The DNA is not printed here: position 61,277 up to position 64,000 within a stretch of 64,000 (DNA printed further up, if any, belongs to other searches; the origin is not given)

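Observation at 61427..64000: Giant uncharacterised ORF missing from the ORF track, translationally coupled to the sulfotransferase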

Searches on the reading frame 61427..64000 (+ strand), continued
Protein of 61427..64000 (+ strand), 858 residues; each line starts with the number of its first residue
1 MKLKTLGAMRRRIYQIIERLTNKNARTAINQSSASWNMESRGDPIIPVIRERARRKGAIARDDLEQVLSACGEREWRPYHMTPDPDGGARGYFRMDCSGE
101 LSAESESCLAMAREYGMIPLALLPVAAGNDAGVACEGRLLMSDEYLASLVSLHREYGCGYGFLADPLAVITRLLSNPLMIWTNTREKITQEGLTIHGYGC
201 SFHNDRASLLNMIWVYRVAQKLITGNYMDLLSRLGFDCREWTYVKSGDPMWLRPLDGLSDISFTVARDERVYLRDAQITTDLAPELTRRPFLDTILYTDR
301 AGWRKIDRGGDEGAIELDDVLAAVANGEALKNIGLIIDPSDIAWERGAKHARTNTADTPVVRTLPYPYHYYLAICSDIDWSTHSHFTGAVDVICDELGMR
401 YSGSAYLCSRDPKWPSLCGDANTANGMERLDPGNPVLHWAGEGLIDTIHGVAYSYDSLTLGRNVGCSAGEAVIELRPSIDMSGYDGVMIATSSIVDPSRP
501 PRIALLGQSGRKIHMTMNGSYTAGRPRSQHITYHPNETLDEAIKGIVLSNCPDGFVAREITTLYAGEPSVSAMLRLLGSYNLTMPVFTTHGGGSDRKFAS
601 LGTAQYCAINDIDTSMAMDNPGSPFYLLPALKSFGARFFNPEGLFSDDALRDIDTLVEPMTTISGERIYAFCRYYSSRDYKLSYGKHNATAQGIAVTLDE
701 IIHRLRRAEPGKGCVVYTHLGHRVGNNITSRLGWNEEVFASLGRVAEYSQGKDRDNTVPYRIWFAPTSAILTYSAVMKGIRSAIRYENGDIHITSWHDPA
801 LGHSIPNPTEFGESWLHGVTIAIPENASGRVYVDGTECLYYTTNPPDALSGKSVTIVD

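Call 80: search_dna_similar(query=P0001, collection=plasmids, mode=protein, max_evalue=0.001)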
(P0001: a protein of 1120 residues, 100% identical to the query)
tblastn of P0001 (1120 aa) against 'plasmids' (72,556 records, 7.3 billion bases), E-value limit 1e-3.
No match.

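Call 81: find_encoding_contigs(protein=P0039, flank=10000, max_places=2)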
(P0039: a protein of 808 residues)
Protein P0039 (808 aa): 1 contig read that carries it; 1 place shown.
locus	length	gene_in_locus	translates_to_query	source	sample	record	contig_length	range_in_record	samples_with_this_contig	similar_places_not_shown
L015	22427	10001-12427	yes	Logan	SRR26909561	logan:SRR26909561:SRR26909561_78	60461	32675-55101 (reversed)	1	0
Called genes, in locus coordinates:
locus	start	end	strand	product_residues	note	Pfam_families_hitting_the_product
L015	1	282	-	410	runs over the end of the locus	PF13439:Glyco_transf_4, PF13579:Glyco_trans_4_4, PF00534:Glycos_transf_1, PF13692:Glyco_trans_1_4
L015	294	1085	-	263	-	PF01925:TauE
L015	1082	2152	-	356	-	PF02350:Epimerase_2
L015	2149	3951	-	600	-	PF13522:GATase_6, PF13537:GATase_7, PF12481:DUF3700 (faint), PF00733:Asn_synthase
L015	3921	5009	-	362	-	-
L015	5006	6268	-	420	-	-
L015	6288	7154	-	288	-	PF01073:3Beta_HSD, PF01370:Epimerase, PF04321:RmlD_sub_bind, PF07993:NAD_binding_4 (faint), PF13460:NAD_binding_10 (weak), PF16363:GDP_Man_Dehyd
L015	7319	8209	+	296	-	PF01061:ABC2_membrane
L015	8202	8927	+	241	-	PF00005:ABC_tran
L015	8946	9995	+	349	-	-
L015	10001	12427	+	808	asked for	-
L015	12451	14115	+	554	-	PF00534:Glycos_transf_1 (weak)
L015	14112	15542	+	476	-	-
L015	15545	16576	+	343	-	-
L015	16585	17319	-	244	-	PF13489:Methyltransf_23 (weak), PF13649:Methyltransf_25 (weak)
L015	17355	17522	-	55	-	-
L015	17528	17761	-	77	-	-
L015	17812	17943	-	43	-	-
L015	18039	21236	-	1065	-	-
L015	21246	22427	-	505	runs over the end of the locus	PF13469:Sulfotransfer_3 (weak), PF13847:Methyltransf_31 (faint)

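Call 82: find_encoding_contigs(protein=P0050, flank=10000, max_places=2)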
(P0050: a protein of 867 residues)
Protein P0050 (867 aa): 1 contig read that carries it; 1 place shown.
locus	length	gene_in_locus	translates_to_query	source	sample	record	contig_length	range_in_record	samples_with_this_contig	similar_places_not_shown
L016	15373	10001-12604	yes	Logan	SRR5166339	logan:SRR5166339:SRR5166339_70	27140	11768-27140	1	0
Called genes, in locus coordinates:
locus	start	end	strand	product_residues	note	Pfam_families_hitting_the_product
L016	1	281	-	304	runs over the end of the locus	PF00126:HTH_1, PF03466:LysR_substrate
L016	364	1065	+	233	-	PF00702:Hydrolase, PF13419:HAD_2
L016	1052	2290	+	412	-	PF02515:CoA_transf_3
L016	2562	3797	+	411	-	PF00587:tRNA-synt_2b (weak)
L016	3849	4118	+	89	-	PF14573:PP-binding_2 (weak)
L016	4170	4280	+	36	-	-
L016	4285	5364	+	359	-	-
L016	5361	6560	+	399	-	PF03062:MBOAT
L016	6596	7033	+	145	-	-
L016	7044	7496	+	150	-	PF13279:4HBT_2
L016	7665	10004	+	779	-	-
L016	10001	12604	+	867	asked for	PF13620:CarboxypepD_reg (weak)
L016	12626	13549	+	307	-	PF00551:Formyl_trans_N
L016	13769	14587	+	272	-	-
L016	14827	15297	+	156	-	PF04073:tRNA_edit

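Call 85: search_protein_families(library=pfam, alignment_id=A4, max_evalue=10)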
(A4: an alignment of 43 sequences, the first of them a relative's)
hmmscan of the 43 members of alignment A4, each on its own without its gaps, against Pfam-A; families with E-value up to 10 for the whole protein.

A. member 1, P0003 (1104 aa): 1 family
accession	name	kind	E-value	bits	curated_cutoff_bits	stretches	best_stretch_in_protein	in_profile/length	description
PF24660.1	PGAP1_3rd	-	0.29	11.5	27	1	478-557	48-124/135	GPI inositol-deacylase beta-sandwich domain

B. families by the number of members that match (of 43 scanned): 32 families (the first 25 are shown)
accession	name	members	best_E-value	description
PF13620.12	CarboxypepD_reg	14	3.3e-07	Carboxypeptidase regulatory-like domain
PF16822.11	ALGX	9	1.4e-05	SGNH hydrolase-like domain, acetyltransferase AlgX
PF13472.12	Lipase_GDSL_2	6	0.00034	GDSL-like Lipase/Acylhydrolase family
PF13715.12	CarbopepD_reg_2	2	0.016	CarboxypepD_reg-like domain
PF20598.4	DUF6795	2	0.027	Domain of unknown function (DUF6795)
PF13469.12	Sulfotransfer_3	1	1.1e-08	Sulfotransferase family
PF13649.12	Methyltransf_25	1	0.00033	Methyltransferase domain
PF13489.12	Methyltransf_23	1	0.00043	Methyltransferase domain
PF00685.33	Sulfotransfer_1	1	0.00078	Sulfotransferase domain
PF08241.18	Methyltransf_11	1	0.0022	Methyltransferase domain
PF01555.25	N6_N4_Mtase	1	0.0045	DNA methylase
PF02369.22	Big_1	1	0.013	Bacterial Ig-like domain (group 1)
PF22902.2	NOMO1-like_9th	1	0.016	BOS complex subunit NOMO1-like, beta sandwich domain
PF08242.18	Methyltransf_12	1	0.021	Methyltransferase domain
PF25020.1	TTR_TEN1-4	1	0.024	Teneurin TTR-like domain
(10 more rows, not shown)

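Call 89: list_cluster_members(proteins=[P0025, P0003, P0008, P0014, P0036, P0038, P0044, P0050, P0081, P0039])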
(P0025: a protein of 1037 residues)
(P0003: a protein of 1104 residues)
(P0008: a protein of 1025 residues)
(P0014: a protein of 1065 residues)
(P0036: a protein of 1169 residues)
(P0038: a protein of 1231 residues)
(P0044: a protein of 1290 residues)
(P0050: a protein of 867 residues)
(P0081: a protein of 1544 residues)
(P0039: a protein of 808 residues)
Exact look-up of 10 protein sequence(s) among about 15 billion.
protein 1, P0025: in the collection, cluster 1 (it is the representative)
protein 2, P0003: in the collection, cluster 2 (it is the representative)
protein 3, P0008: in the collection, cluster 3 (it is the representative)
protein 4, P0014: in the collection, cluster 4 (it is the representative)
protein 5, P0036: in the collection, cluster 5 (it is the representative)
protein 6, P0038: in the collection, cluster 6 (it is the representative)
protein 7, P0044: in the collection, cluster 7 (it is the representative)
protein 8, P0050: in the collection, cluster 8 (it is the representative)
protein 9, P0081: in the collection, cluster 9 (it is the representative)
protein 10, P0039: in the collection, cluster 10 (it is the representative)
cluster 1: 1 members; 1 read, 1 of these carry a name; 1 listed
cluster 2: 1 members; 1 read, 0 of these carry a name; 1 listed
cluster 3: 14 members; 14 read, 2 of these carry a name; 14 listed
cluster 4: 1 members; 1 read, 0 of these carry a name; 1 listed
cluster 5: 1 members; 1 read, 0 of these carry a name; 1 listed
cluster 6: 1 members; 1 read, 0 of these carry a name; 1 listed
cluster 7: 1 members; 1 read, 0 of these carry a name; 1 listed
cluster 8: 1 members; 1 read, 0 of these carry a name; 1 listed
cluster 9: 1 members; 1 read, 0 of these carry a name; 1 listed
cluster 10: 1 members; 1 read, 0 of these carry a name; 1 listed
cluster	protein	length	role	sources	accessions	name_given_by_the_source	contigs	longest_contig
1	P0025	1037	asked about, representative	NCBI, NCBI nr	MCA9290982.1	MAG: hypothetical protein KDA25_07630 [Phycisphaerales bacterium] | hypothetical protein [Phycisphaerales bacterium]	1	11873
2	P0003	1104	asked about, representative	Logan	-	-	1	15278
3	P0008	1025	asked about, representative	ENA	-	-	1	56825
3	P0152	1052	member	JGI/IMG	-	hypothetical protein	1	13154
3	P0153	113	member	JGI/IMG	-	hypothetical protein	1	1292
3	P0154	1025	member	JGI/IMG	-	-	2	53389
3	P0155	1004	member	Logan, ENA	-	-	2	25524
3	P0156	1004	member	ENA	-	-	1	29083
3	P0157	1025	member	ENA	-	-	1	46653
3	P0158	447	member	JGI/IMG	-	-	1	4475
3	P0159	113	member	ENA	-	-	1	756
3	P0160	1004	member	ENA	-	-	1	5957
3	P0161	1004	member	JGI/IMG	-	-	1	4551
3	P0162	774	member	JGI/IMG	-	-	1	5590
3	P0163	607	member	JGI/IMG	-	-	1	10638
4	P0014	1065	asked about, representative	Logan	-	-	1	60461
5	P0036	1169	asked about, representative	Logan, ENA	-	-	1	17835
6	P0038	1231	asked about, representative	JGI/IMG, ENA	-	-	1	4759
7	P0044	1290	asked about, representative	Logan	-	-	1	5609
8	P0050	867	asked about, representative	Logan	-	-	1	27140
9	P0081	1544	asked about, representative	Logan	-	-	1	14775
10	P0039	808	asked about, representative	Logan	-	-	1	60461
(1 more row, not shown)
